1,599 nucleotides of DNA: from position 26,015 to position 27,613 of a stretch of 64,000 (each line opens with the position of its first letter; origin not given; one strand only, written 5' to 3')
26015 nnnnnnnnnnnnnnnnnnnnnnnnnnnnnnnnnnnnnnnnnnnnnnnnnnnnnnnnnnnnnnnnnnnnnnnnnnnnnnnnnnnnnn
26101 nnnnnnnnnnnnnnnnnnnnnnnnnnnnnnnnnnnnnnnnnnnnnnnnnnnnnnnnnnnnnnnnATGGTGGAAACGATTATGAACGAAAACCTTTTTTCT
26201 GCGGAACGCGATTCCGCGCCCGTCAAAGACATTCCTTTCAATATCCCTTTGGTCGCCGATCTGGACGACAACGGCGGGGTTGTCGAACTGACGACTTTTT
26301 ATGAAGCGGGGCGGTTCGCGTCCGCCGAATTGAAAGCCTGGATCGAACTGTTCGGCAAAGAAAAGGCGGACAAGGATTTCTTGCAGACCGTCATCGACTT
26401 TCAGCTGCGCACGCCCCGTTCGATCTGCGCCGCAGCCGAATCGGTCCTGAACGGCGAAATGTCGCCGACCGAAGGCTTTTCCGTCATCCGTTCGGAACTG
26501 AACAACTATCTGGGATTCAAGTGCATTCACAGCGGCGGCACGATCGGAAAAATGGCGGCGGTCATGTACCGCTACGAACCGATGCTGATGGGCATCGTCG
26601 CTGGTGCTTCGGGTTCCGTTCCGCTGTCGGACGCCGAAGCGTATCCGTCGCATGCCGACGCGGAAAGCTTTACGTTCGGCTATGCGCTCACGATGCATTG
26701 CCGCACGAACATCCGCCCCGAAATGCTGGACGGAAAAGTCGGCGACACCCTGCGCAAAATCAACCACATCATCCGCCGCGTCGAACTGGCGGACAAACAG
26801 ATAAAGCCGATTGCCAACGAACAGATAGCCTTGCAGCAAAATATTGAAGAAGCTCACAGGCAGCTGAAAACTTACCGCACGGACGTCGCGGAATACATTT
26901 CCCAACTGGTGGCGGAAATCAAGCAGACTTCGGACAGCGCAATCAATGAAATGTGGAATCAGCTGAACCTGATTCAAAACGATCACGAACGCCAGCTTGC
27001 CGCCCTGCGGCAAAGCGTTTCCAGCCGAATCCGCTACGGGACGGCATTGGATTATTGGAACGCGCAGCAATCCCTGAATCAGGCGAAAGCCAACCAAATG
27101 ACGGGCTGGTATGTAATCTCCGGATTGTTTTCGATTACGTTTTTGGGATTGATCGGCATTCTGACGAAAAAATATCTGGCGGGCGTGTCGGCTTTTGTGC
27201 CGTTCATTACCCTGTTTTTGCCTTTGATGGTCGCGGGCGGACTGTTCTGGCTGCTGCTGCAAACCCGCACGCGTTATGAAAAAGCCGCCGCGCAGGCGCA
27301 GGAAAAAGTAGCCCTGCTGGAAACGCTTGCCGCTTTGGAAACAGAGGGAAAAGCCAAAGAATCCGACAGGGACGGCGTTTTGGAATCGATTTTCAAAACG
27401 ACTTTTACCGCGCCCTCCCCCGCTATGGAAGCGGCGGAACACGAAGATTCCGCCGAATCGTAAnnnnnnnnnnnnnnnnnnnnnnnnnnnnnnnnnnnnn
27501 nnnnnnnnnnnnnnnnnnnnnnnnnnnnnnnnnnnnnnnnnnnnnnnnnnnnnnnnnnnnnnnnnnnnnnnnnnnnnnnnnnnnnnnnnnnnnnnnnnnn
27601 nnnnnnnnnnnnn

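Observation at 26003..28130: Orphan coiled-coil / TM-hairpin protein wedged between the rplM-rpsI operon and malQ, with a full-length antisense shadow ORF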

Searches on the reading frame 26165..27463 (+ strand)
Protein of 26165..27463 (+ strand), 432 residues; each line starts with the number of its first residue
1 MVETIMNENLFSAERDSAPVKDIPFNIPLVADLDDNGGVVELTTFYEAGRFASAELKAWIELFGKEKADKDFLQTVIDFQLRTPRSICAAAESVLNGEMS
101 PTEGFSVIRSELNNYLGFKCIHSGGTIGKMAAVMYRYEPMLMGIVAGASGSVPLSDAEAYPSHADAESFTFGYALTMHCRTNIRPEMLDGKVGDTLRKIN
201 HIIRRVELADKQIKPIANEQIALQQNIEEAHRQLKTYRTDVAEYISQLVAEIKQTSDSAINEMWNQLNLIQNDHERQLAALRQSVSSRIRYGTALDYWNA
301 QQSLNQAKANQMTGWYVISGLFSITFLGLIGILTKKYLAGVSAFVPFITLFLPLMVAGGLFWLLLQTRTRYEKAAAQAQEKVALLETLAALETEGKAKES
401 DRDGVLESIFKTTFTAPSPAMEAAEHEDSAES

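Call 3: search_protein_families(library=pfam, proteins=[window:26165-27463:+], max_evalue=0.1)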
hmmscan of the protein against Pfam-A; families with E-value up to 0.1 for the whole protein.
window:26165-27463:+ (432 aa): 6 families
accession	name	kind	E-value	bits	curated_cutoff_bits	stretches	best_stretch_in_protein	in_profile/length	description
PF19658.4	DUF6161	-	0.00065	19.7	27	1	219-334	5-120/216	Family of unknown function (DUF6161)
PF20379.3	DUF6674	-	0.012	15.7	28.5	1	210-269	57-117/251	Family of unknown function (DUF6674)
PF01442.23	Apolipoprotein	-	0.019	15.1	90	1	220-289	39-108/190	Apolipoprotein A1/A4/E domain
PF20990.2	DUF2207_C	-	0.047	13.8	33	1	232-371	61-195/247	Predicted membrane protein (DUF2207) C-terminal domain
PF07902.16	Gp58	-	0.049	12.4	34.5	1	216-290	181-252/594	gp58-like protein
PF05884.17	ZYG-11_interact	-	0.05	13.5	25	1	216-327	19-134/295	Interactor of ZYG-11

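Call 4: search_protein_families(library=ncbifam, proteins=[window:26165-27463:+], max_evalue=0.1)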
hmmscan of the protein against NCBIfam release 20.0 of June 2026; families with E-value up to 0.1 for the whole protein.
window:26165-27463:+ (432 aa): 2 families
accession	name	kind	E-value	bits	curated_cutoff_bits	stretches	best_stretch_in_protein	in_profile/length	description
TIGR00450.1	mnmE_trmE_thdF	equivalog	0.0067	15.6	252.6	1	206-313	326-431/446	tRNA uridine-5-carboxymethylaminomethyl(34) synthesis GTPase MnmE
TIGR02976.1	phageshock_pspB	equivalog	0.061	13.6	51.7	0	351-390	7-49/75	envelope stress response membrane protein PspB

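Call 5: search_protein_families(library=padloc, proteins=[window:26165-27463:+], max_evalue=0.1)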
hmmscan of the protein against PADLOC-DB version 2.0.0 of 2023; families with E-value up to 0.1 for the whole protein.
window:26165-27463:+ (432 aa): 3 families
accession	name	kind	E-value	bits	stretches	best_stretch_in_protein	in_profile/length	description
PDLC03839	LeoA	-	0.0017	15.5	1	195-290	264-366/559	-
PDLC03843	LeoC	-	0.0087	14.2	1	205-291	97-183/207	-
PDLC02354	AbiZ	-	0.05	11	1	202-325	167-287/398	AbiZ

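Call 6: find_homologous_proteins(query=window:26165-27463:+)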
Query window:26165-27463:+ (432 aa): 57 proteins with E <= 0.001 among 8000 candidates.
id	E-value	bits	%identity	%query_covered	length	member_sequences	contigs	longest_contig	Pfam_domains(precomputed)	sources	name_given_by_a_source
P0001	3.2e-279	943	100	99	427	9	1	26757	-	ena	-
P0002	5.6e-229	778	81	100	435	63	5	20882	-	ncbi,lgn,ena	-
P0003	2.2e-226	769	82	99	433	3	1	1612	-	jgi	-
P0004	1.2e-210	717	75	99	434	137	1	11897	-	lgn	-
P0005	1.5e-200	684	72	99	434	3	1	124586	-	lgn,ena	-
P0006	6.9e-182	623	67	95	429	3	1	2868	-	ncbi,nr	ncbi:MAG: hypothetical protein IJ846_09105 [Alphaproteobacteria bacterium]|nr:hypothetical protein [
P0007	1.1e-181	622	67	97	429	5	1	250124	-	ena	-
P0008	1.4e-181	622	67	96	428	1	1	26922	-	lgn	-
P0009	2.8e-181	621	69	95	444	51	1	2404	-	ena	-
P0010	3.6e-181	620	67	96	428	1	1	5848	-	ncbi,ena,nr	ncbi:MAG: hypothetical protein J6L82_06720 [Alphaproteobacteria bacterium]|nr:hypothetical protein [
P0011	4.8e-181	620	67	95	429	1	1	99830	-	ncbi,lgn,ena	-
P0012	4.9e-181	620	67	96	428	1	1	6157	-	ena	-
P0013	5.1e-181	620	67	96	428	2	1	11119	-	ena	-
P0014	6.3e-181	620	67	95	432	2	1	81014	-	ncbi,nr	ncbi:MAG: hypothetical protein IJ752_05885 [Alphaproteobacteria bacterium]|nr:hypothetical protein [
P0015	7.0e-181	619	66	97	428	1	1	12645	-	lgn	-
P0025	3.1e-178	611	67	93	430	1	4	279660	-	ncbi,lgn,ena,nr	ncbi:MAG: hypothetical protein J5787_00950 [Alphaproteobacteria bacterium]|nr:hypothetical protein [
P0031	1.3e-174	599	67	93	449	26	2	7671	PF19658.5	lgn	-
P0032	1.8e-174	598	67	92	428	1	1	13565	PF19658.5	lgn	-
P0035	1.1e-173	596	64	98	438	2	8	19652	PF19658.5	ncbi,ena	-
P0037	2.8e-173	594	65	93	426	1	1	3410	PF19658.5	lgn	-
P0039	2.2e-169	581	64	96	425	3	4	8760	PF19658.5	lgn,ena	-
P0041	1.7e-168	579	61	99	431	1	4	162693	-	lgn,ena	-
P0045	9.1e-161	553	64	93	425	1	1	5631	PF19658.5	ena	-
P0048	1.2e-155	536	62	93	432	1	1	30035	PF19658.5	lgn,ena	-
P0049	1.6e-154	533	58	94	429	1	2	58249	PF19658.5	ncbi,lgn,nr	ncbi:MAG: hypothetical protein MJ247_04600 [Alphaproteobacteria bacterium]|nr:hypothetical protein [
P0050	2.6e-134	466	51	99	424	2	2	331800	PF19658.5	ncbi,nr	ncbi:MAG: hypothetical protein MJ250_00660 [Alphaproteobacteria bacterium]|nr:hypothetical protein [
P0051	1.8e-131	457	51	97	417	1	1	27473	PF19658.5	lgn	-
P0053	5.2e-113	396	47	92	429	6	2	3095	PF19658.5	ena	-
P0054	1.8e-102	361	44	94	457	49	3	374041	-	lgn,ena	-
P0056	9.8e-96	339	69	54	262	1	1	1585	PF19658.5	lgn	-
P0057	3.4e-71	258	47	65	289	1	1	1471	PF19658.5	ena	-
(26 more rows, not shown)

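Call 7: search_solved_structures(query=window:26165-27463:+, max_evalue=1)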
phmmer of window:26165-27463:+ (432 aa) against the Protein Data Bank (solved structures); distinct sequences matched with E-value up to 1: 5.
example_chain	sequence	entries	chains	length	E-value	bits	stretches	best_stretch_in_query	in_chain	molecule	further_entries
6oht_A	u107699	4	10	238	0.28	13.1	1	292-349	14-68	3-beta-hydroxysteroid-Delta(8),Delta(7)-isomerase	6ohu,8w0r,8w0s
7pda_A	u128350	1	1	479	0.29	13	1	86-161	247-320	UbiD family decarboxylase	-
8ur7_A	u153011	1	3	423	0.65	11.9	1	166-248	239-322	Trimer head HA,Hemagglutinin HA1 chain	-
1oak_H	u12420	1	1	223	0.66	11.9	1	242-310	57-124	NMC-4 IGG1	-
1fns_H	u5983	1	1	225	0.67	11.8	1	242-310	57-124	IMMUNOGLOBULIN NMC-4 IGG1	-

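Call 11: search_protein_families(library=pfam, alignment_id=A1, max_evalue=0.01)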
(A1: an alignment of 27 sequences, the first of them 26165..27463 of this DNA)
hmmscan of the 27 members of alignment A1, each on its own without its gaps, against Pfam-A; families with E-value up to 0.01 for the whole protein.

A. member 1, window:26165-27463:+ (432 aa): 1 family
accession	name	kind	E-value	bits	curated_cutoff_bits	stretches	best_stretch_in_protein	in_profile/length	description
PF19658.4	DUF6161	-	0.00065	19.7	27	1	219-334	5-120/216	Family of unknown function (DUF6161)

B. families by the number of members that match (of 27 scanned): 19 families
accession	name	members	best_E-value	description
PF19658.4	DUF6161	25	1.3e-07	Family of unknown function (DUF6161)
PF01442.23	Apolipoprotein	11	0.0016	Apolipoprotein A1/A4/E domain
PF20990.2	DUF2207_C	9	0.00048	Predicted membrane protein (DUF2207) C-terminal domain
PF18982.5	JetA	5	0.00094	Wadjet protein JetA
PF05478.16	Prominin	4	0.00075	Prominin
PF05884.17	ZYG-11_interact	3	0.00057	Interactor of ZYG-11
PF24423.1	OVT1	2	0.00013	Major antigen, helical domain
PF12021.13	DUF3509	2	0.0019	Protein of unknown function (DUF3509)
PF09762.14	CCDC93_CC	2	0.0063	CCDC93 coiled-coil domain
PF14012.11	DUF4229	1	0.00062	Protein of unknown function (DUF4229)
PF12128.14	DUF3584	1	0.0036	Protein of unknown function (DUF3584)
PF06367.22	Drf_FH3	1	0.0039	Diaphanous FH3 Domain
PF04403.18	PqiA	1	0.0045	Paraquat-inducible protein A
PF18181.6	SLATT_1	1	0.0045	SMODS and SLOG-associating 2TM effector domain 1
PF07332.16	Phage_holin_3_6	1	0.0057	Putative Actinobacterial Holin-X, holin superfamily III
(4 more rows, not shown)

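Call 12: find_encoding_contigs(protein=P0054, flank=6000, max_places=3)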
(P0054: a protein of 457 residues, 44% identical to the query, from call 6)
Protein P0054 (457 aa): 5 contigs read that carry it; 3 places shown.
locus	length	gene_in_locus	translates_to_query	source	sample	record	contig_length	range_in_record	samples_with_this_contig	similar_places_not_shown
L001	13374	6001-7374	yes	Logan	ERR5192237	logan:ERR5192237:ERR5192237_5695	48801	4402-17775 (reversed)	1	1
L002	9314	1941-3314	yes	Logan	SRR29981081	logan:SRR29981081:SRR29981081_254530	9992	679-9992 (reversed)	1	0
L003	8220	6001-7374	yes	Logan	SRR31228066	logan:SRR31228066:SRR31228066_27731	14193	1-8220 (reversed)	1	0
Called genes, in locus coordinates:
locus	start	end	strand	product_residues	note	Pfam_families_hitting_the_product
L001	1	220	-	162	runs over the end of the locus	-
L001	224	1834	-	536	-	-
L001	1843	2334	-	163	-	-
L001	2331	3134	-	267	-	PF13427:AadA_C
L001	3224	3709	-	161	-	PF00380:Ribosomal_S9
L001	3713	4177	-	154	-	PF00572:Ribosomal_L13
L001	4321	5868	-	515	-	PF01266:DAO (faint), PF01593:Amino_oxidase, PF07992:Pyr_redox_2 (faint), PF13450:NAD_binding_8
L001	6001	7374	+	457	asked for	-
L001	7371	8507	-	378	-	PF05494:MlaC (faint)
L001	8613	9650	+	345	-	PF00497:SBP_bac_3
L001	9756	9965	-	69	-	-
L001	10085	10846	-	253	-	PF01261:AP_endonuc_2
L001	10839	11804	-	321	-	PF06258:Mito_fiss_Elm1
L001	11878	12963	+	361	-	-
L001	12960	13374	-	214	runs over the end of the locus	PF03548:LolA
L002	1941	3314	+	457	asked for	-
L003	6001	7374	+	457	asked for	-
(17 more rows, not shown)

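Call 13: find_encoding_contigs(protein=P0050, flank=6000, max_places=2)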
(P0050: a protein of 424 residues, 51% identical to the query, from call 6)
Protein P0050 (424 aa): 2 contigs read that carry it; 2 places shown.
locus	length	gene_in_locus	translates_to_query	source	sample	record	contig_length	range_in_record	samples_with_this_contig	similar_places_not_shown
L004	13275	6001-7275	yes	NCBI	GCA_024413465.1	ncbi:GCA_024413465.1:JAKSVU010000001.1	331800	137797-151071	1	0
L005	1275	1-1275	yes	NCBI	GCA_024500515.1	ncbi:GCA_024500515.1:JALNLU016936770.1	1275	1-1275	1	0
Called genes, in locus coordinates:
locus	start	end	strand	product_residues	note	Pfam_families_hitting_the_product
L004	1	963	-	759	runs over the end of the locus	-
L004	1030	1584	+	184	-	PF02622:DUF179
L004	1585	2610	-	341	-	PF20573:DUF6782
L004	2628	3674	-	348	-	PF20573:DUF6782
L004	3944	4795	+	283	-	PF12686:DUF3800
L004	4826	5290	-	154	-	PF00380:Ribosomal_S9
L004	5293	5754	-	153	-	PF00572:Ribosomal_L13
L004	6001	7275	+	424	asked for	PF19658:DUF6161 (weak)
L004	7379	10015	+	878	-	PF21226:MalQ_N, PF02446:Glyco_hydro_77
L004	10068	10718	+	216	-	PF06414:Zeta_toxin (weak), PF13671:AAA_33 (weak)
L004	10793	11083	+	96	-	-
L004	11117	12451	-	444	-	PF00919:UPF0004, PF04055:Radical_SAM, PF18693:TRAM_2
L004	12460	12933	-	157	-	PF01029:NusB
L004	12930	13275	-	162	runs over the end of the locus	PF22811:Zn_ribbon_NrdR, PF03477:ATP-cone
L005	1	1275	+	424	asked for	PF19658:DUF6161 (weak)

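Call 14: find_encoding_contigs(protein=P0025, flank=6000, max_places=2)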
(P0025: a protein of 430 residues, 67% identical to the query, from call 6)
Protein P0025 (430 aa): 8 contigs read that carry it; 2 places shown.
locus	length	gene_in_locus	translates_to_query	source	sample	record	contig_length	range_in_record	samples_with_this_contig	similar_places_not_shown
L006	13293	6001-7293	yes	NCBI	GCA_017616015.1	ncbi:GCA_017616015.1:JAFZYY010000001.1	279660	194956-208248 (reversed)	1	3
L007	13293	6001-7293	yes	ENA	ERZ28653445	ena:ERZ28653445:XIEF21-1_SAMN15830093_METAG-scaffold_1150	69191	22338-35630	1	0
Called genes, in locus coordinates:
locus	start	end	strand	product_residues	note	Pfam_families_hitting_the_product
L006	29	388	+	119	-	PF00581:Rhodanese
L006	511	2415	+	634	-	-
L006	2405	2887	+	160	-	-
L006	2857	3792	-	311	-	PF01636:APH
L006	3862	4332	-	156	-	PF00380:Ribosomal_S9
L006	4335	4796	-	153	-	PF00572:Ribosomal_L13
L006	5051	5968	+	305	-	PF00535:Glycos_transf_2, PF13641:Glyco_tranf_2_3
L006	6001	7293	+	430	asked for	-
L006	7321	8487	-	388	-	PF00149:Metallophos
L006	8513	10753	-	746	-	PF21226:MalQ_N, PF02446:Glyco_hydro_77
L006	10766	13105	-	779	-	PF02922:CBM_48, PF00128:Alpha-amylase, PF21331:Isoamylase_C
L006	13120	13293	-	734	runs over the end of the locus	PF22019:GlgB_N, PF02922:CBM_48, PF00128:Alpha-amylase, PF02806:Alpha-amylase_C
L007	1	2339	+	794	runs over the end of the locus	-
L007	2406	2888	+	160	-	-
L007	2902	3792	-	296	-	PF01636:APH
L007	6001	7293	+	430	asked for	-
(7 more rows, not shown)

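Call 16: predict_structure(alignment_id=A1)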
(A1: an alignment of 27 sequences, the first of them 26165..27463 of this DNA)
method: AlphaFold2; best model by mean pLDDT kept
length: 432 residues; sequences in the alignment: 27
mean_pLDDT: 72.6   pTM: 0.41
mean pLDDT of the five models: 72.6, 71.3, 70.5, 68.3, 62.9
residues with pLDDT >= 90: 33; 70-90: 236; 50-70: 111; < 50: 52
segments of 3 or more residues with pLDDT < 50: 1-8, 16-18, 182-193, 396-398, 410-428, 430-432
pLDDT, mean of each block of 10 residues (from residue 1): 39 53 79 79 88 90 85 91 92 88 89 86 87 83 88 84 85 77 44 53 70 74 84 88 88 85 85 77 57 64 70 72 73 65 66 73 71 63 56 51 51 39 45 38
secondary structure, 60 per line:
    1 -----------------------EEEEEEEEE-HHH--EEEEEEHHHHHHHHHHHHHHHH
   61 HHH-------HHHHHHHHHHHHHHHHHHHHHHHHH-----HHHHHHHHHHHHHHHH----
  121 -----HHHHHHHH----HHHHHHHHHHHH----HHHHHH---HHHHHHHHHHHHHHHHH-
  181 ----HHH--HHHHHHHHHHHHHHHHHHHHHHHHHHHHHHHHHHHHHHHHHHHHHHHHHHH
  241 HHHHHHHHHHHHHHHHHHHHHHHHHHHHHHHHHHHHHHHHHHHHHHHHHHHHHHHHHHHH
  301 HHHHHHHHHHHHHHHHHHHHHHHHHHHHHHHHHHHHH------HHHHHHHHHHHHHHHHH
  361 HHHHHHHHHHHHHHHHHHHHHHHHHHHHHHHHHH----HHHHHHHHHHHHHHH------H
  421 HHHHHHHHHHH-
elements in order: E24-32 E39-44 H45-63 H71-95 H101-116 H126-133 H138-149 H154-159 H163-179 H190-337 H344-394 H399-413 H420-431

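Call 22: find_encoding_contigs(protein=P0002, flank=6000, max_places=3)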
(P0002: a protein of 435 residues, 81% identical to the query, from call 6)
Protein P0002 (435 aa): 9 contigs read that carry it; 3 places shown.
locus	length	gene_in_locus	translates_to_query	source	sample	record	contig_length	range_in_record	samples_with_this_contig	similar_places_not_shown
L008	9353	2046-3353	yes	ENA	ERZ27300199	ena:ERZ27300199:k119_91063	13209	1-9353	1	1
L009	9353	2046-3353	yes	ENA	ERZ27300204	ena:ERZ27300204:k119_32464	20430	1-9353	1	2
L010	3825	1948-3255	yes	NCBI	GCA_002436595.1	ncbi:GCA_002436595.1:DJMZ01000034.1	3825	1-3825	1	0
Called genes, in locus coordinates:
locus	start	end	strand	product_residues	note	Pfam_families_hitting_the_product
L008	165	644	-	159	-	PF00380:Ribosomal_S9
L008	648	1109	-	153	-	PF00572:Ribosomal_L13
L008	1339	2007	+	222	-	PF00535:Glycos_transf_2, PF13641:Glyco_tranf_2_3 (weak)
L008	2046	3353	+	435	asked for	-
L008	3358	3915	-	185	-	-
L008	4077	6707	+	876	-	PF21226:MalQ_N, PF02446:Glyco_hydro_77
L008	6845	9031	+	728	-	PF00580:UvrD-helicase, PF13245:AAA_19, PF13604:AAA_30 (weak), PF01443:Viral_helicase1 (faint), PF13361:UvrD_C, PF13538:UvrD_C_2 (faint)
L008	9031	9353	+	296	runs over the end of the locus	PF06325:PrmA, PF05175:MTS, PF13489:Methyltransf_23 (weak), PF13847:Methyltransf_31, PF13649:Methyltransf_25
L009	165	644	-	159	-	PF00380:Ribosomal_S9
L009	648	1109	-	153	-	PF00572:Ribosomal_L13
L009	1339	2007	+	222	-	PF00535:Glycos_transf_2, PF13641:Glyco_tranf_2_3 (weak)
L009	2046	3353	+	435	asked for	-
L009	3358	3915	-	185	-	-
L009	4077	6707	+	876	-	PF21226:MalQ_N, PF02446:Glyco_hydro_77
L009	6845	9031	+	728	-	PF00580:UvrD-helicase, PF13245:AAA_19, PF13604:AAA_30 (weak), PF01443:Viral_helicase1 (faint), PF13361:UvrD_C, PF13538:UvrD_C_2 (faint)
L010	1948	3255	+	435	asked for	-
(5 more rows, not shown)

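Call 23: find_encoding_contigs(protein=P0005, flank=6000, max_places=2)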
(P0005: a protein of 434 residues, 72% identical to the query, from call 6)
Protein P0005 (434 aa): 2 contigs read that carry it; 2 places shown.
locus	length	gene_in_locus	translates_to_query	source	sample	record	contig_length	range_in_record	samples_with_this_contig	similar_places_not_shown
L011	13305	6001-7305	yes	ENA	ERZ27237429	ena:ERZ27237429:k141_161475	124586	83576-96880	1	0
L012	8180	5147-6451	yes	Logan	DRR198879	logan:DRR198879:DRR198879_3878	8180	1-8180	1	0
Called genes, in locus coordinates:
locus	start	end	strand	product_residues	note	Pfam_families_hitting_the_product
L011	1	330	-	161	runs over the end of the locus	-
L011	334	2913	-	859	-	PF17900:Peptidase_M1_N, PF01433:Peptidase_M1, PF11940:DUF3458, PF17432:DUF3458_C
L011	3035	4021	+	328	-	PF01476:LysM, PF23473:LysM3_LYK4_5 (faint), PF01476:LysM, PF01551:Peptidase_M23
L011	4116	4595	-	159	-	PF00380:Ribosomal_S9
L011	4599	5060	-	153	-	PF00572:Ribosomal_L13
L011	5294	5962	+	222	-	PF00535:Glycos_transf_2, PF13641:Glyco_tranf_2_3 (weak)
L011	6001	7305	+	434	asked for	-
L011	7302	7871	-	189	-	-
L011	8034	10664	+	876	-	PF21226:MalQ_N, PF02446:Glyco_hydro_77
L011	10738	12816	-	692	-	PF17191:RecG_wedge, PF00270:DEAD, PF04851:ResIII, PF22590:Cas3-like_C_2 (faint), PF00271:Helicase_C, PF19833:RecG_dom3_C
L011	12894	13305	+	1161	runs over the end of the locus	PF17757:UvrB_inter, PF02559:CarD_TRCF_RID, PF00270:DEAD, PF04851:ResIII, PF00271:Helicase_C, PF03461:TRCF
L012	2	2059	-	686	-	?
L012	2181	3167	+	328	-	PF01476:LysM, PF23473:LysM3_LYK4_5 (faint), PF01476:LysM, PF01551:Peptidase_M23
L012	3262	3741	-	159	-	PF00380:Ribosomal_S9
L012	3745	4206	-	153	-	PF00572:Ribosomal_L13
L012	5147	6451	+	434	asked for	-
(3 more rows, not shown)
